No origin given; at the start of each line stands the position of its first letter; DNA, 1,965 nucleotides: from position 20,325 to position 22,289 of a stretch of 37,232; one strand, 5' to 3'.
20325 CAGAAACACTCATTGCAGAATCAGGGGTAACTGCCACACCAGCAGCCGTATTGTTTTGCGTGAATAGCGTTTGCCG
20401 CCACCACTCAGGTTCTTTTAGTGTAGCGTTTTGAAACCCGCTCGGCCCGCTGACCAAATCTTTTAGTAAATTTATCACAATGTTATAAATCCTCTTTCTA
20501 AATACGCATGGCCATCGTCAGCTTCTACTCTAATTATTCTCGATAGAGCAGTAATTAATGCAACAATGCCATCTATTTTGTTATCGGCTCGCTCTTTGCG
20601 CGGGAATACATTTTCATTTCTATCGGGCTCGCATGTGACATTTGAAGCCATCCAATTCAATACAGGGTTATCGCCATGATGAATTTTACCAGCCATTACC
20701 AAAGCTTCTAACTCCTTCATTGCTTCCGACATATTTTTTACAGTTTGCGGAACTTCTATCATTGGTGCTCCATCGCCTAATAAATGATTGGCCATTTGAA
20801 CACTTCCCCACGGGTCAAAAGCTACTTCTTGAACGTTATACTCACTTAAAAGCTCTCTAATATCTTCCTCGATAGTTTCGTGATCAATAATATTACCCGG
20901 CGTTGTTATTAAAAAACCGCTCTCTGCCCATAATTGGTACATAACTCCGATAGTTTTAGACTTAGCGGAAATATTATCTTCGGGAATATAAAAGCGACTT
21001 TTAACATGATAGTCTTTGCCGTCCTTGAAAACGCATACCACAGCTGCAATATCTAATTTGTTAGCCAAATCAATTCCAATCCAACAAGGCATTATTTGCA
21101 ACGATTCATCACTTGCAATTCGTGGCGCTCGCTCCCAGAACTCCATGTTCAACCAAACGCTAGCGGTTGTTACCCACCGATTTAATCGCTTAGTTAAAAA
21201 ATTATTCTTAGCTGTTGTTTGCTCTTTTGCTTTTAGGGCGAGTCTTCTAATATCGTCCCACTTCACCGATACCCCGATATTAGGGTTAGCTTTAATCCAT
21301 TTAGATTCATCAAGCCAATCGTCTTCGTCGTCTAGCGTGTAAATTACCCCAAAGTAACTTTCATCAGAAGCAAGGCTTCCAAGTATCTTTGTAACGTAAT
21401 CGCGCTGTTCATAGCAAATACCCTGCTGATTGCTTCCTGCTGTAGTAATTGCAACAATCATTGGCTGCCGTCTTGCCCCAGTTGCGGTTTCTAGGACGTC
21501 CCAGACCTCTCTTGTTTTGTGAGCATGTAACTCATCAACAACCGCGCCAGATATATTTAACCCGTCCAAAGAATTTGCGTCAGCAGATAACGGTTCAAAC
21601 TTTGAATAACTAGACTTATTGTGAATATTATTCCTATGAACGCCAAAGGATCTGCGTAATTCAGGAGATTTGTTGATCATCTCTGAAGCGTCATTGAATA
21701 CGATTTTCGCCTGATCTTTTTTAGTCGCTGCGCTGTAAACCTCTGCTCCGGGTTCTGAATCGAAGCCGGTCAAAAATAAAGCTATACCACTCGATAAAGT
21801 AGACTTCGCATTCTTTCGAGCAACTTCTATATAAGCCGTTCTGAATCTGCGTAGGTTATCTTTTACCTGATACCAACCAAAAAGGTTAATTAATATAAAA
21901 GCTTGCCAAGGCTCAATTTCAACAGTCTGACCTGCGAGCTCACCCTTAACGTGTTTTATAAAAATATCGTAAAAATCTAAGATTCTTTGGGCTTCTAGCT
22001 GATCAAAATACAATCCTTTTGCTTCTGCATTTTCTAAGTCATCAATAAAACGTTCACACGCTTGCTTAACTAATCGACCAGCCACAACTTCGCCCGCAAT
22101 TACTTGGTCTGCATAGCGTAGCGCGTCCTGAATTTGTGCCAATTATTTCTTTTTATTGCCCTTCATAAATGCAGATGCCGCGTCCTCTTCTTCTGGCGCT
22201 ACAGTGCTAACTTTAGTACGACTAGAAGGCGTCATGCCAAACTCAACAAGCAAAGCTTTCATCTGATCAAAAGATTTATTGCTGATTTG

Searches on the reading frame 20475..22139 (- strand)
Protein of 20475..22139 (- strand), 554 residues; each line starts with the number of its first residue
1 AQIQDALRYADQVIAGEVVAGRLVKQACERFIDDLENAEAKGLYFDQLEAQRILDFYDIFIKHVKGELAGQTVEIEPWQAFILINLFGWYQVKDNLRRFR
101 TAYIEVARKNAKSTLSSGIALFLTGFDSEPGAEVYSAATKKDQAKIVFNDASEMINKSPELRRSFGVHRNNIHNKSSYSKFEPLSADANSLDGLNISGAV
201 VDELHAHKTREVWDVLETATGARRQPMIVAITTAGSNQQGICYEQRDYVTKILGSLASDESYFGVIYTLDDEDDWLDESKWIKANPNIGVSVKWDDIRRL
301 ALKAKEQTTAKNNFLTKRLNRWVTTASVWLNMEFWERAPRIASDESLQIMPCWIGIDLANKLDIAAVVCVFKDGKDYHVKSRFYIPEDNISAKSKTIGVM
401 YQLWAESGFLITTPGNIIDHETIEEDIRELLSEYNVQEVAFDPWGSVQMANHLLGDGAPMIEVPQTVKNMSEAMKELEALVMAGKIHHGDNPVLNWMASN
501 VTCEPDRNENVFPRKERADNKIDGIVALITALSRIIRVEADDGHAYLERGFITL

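Call 40: search_dna_similar(query=window:20475-22139:-, collection=phages, mode=protein, max_rows=12)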
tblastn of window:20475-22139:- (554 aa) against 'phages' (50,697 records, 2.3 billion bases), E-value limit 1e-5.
Records with a match: 3436; places in all: 3446; records where one place covers at least 80% of the query: 2439.
Best place of each record, by identity: <60% 3436.
By first word of the organism name: Lactococcus 510; Streptococcus 475; Staphylococcus 283; Arthrobacter 257; Vibrio 223; Mycobacterium 158; Enterococcus 145; Gordonia 119; Paenibacillus 110; Microbacterium 93; and 117 more.
By host as written in the record: - 418; Lactococcus lactis 315; Arthrobacter sp. ATCC 21022 162; Streptococcus thermophilus 128; Mycobacterium smegmatis mc2 155 108; Staphylococcus aureus 78; Gordonia terrae 3612 76; Microbacterium foliorum NRRL B-24224 52; and 847 more.
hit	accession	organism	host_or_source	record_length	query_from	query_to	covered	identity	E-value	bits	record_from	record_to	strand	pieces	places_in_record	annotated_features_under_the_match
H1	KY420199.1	Proteus phage vB_PvuS_Pm34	Proteus vulgaris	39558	1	536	97%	53.3%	0e+0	604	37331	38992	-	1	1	terminase large subunit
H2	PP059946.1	Vibrio phage vB_PvuS_Pm34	Vibrio cholerae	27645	1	536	97%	53.3%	0e+0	603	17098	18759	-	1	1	terminase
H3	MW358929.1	Providencia phage PSTRCR_117lys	sewage sample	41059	1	534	96%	53.3%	0e+0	596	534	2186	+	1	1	terminase DNA packaging protein A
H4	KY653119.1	Morganella phage IME1369_02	Morganella morganii IME1369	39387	1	534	96%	52.9%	0e+0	594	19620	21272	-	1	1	terminase large subunit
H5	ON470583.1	Escherichia phage vB_EcoS-689R5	Escherichia coli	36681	1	536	97%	52.0%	0e+0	595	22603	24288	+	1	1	terminase DNA packaging protein A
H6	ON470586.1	Escherichia phage vB_EcoS-611R1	Escherichia coli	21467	1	536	97%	52.0%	0e+0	595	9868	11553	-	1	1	terminase large subunit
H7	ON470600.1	Escherichia phage vB_EcoS-569R6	Escherichia coli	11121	1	536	97%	52.0%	0e+0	595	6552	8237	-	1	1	terminase large subunit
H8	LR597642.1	Escherichia phage Evi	-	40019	1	536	97%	51.9%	0e+0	593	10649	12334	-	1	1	Phage terminase, large subunit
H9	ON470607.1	Escherichia phage vB_EcoS-733R4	Escherichia coli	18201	1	536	97%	51.9%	0e+0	593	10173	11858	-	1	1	terminase large subunit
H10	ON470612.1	Escherichia phage vB_EcoS-640R1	Escherichia coli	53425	1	536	97%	51.9%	0e+0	593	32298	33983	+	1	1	terminase large subunit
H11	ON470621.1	Escherichia phage vB_EcoS-716R1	Escherichia coli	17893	1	536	97%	51.9%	0e+0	593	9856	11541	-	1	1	terminase large subunit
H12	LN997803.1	Escherichia phage phi467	Escherichia coli strain EF467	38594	1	536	97%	51.9%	0e+0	593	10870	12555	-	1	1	Phage Terminase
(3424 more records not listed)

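Call 99: find_related_loci(query=window:20475-22139:-, collection=genome_contigs, flank=10000)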
Query window:20475-22139:- (554 aa) in genome_contigs; peptide patterns used: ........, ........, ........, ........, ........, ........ (x = any residue, [..] = any of these).
42 stretches matched a pattern; 3 encode a relative of the query (tblastn E <= 1e-3); 3 distinct loci.
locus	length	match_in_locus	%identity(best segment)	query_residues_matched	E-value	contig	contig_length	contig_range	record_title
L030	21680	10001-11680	54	1-543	0e+0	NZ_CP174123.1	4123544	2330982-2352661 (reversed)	Providencia sp. PAZ2 chromosome, complete genome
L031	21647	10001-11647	54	12-543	0e+0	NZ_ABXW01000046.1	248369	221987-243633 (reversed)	Providencia alcalifaciens DSM 30120 P_alcalifaciens-1.0_Cont129.1, whole genome shotgun sequence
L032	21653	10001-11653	54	1-534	0e+0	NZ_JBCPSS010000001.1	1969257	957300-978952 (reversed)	Providencia sp. Je.9.19 NODE_1_length_1969257_cov_33.661404, whole genome shotgun sequence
